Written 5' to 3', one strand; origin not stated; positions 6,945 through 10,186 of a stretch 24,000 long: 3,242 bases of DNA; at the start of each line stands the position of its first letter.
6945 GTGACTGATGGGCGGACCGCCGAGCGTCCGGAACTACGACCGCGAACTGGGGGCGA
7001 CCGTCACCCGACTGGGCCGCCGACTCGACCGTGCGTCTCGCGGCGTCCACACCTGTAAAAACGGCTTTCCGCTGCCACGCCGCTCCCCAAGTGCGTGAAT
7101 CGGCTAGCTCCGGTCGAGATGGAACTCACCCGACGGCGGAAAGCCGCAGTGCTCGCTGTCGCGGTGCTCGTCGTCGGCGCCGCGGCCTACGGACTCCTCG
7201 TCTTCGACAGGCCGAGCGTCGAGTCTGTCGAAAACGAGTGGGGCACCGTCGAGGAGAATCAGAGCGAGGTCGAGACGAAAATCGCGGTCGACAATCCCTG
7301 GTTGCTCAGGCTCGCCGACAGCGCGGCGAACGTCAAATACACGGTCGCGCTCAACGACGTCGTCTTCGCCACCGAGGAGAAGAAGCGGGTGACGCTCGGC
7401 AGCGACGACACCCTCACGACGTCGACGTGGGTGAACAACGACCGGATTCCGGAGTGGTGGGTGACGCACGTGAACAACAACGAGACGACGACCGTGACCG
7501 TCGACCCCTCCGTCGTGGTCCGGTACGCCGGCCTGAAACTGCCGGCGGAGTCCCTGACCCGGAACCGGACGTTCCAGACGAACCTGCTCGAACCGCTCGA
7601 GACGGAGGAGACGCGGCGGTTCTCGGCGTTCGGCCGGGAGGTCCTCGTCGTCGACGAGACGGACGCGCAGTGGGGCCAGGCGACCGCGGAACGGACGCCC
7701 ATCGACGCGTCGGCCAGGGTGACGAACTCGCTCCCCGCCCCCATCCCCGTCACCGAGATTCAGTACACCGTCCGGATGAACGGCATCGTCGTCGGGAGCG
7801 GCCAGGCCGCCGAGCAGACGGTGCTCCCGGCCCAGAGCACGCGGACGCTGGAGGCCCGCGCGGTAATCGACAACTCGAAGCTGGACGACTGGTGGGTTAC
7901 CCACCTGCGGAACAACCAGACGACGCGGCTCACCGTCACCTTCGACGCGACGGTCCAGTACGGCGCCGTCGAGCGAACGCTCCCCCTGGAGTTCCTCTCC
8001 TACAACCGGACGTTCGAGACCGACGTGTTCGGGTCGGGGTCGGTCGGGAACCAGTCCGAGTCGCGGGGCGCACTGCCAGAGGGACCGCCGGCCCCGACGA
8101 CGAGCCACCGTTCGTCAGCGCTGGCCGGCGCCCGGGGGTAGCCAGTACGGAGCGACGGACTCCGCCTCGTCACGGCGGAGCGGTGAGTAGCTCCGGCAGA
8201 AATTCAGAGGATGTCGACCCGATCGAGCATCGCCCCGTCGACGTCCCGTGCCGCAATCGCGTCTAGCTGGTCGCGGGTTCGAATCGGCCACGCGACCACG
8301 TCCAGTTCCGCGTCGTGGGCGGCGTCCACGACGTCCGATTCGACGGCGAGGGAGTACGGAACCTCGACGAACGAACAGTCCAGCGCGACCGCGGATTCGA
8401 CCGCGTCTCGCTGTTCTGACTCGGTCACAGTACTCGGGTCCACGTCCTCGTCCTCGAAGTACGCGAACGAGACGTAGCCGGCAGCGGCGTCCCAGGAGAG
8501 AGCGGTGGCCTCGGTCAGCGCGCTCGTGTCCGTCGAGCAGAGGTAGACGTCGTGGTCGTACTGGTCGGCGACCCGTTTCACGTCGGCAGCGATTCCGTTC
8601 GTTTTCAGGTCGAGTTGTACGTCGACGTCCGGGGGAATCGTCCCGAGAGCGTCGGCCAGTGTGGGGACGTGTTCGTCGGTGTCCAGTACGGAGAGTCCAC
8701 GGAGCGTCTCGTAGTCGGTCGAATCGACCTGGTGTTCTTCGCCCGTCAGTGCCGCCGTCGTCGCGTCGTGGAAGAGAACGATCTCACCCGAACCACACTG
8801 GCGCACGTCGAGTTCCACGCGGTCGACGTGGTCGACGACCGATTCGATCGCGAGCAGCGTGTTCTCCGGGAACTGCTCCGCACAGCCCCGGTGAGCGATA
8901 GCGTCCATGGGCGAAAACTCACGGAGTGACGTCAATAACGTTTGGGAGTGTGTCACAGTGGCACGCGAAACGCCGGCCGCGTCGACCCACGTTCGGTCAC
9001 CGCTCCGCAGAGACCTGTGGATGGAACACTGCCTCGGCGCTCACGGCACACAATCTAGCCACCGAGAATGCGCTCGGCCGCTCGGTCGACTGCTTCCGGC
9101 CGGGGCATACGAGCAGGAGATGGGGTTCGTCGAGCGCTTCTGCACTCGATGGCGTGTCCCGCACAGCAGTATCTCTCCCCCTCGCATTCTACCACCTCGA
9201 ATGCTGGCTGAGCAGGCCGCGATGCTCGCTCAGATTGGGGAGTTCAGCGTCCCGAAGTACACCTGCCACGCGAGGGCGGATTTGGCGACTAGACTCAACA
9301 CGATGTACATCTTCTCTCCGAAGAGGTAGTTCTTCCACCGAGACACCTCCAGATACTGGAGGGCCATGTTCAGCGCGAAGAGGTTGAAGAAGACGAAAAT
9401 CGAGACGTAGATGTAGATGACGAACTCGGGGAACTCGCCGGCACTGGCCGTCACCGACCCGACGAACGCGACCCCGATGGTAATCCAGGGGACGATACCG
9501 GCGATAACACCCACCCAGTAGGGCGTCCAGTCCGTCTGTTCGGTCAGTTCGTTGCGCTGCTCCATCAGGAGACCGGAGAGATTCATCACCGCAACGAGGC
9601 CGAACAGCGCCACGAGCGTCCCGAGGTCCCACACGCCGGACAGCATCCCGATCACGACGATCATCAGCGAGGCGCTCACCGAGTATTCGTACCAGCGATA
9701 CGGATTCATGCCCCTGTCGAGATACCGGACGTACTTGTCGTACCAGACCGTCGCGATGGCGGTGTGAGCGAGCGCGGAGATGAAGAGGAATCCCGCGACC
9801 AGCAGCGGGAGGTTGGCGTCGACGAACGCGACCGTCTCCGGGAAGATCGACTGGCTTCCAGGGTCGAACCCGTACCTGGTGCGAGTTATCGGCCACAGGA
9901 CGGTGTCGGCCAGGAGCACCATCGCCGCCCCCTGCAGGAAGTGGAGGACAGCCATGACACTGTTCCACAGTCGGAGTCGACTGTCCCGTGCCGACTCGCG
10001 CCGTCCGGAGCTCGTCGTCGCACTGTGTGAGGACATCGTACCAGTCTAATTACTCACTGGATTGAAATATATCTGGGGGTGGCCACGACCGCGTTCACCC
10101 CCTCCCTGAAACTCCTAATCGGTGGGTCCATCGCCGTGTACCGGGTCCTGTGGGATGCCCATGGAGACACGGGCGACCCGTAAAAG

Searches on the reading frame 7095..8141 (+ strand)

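Call 3: search_protein_families(library=pfam, proteins=[window:7095-8141:+], max_evalue=0.01)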
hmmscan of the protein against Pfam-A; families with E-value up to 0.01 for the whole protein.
window:7095-8141:+ (348 aa): 1 family
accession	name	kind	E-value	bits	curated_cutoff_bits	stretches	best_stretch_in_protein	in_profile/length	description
PF03168.19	LEA_2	-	1.3e-12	48.4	25.4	1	207-290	2-83/98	Late embryogenesis abundant protein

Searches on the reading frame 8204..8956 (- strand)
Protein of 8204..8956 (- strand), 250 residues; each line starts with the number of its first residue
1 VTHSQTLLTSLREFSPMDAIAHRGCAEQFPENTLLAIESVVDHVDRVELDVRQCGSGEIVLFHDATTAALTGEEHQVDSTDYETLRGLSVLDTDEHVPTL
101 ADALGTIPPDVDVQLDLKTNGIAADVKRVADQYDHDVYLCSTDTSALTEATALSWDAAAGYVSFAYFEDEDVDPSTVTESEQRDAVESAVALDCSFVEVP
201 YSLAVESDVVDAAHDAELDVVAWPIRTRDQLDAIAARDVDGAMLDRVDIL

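Call 3: search_protein_families(library=pfam, proteins=[window:8204-8956:-], max_evalue=0.01)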
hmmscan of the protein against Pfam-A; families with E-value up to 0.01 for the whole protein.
window:8204-8956:- (250 aa): 1 family
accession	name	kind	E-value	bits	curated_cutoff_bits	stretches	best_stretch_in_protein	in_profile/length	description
PF03009.23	GDPD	-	2.8e-21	77.2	23.6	1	22-248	1-243/244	Glycerophosphoryl diester phosphodiesterase family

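Call 4: search_protein_families(library=ncbifam, proteins=[window:8204-8956:-], max_evalue=0.01)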
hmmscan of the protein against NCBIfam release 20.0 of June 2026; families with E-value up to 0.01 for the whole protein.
window:8204-8956:- (250 aa): 3 families
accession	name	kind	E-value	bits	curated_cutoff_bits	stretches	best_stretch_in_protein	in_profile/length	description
NF006989.0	PRK09454.1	equivalog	4.9e-11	42.5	264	1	18-250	11-244/251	glycerophosphodiester phosphodiesterase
NF053857.1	LysphglycPlipDStph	equivalog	3.6e-07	29.8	450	1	20-93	49-120/305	lysophosphatidylglycerol phospholipase D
NF041304.3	AvrBs2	equivalog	0.0067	14.4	1000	1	18-85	270-343/716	type III secretion system effector avirulence protein AvrBs2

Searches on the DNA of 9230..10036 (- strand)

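Call 65: search_rna_families(sources=[L009, L011, L013, L062, L033, L086, L016], threshold=gathering)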
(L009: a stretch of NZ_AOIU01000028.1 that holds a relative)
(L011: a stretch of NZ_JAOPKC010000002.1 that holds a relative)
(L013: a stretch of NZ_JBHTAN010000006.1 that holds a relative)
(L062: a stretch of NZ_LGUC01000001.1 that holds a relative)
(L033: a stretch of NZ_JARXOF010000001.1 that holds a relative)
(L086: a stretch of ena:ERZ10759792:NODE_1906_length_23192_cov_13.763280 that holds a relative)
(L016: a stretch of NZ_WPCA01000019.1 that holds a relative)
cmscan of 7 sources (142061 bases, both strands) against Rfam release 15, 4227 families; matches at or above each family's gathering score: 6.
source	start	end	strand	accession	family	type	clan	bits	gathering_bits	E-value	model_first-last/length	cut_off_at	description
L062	10770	10842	-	RF02163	sR-tMet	Gene; snRNA; snoRNA; CD-box;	-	71.9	50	9.3e-12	1-72/72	no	Small nucleolar RNA sR-tMet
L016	5196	5268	+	RF02163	sR-tMet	Gene; snRNA; snoRNA; CD-box;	-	71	50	1.6e-11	1-72/72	no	Small nucleolar RNA sR-tMet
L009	9817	9888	+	RF02163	sR-tMet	Gene; snRNA; snoRNA; CD-box;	-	67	50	1.7e-10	1-72/72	no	Small nucleolar RNA sR-tMet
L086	9830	9902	+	RF02163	sR-tMet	Gene; snRNA; snoRNA; CD-box;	-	66.3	50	2.5e-10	1-72/72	no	Small nucleolar RNA sR-tMet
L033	8037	8109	+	RF02163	sR-tMet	Gene; snRNA; snoRNA; CD-box;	-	63.8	50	1.1e-09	1-72/72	no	Small nucleolar RNA sR-tMet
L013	9606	9678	+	RF02163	sR-tMet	Gene; snRNA; snoRNA; CD-box;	-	63.6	50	1.2e-09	1-72/72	no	Small nucleolar RNA sR-tMet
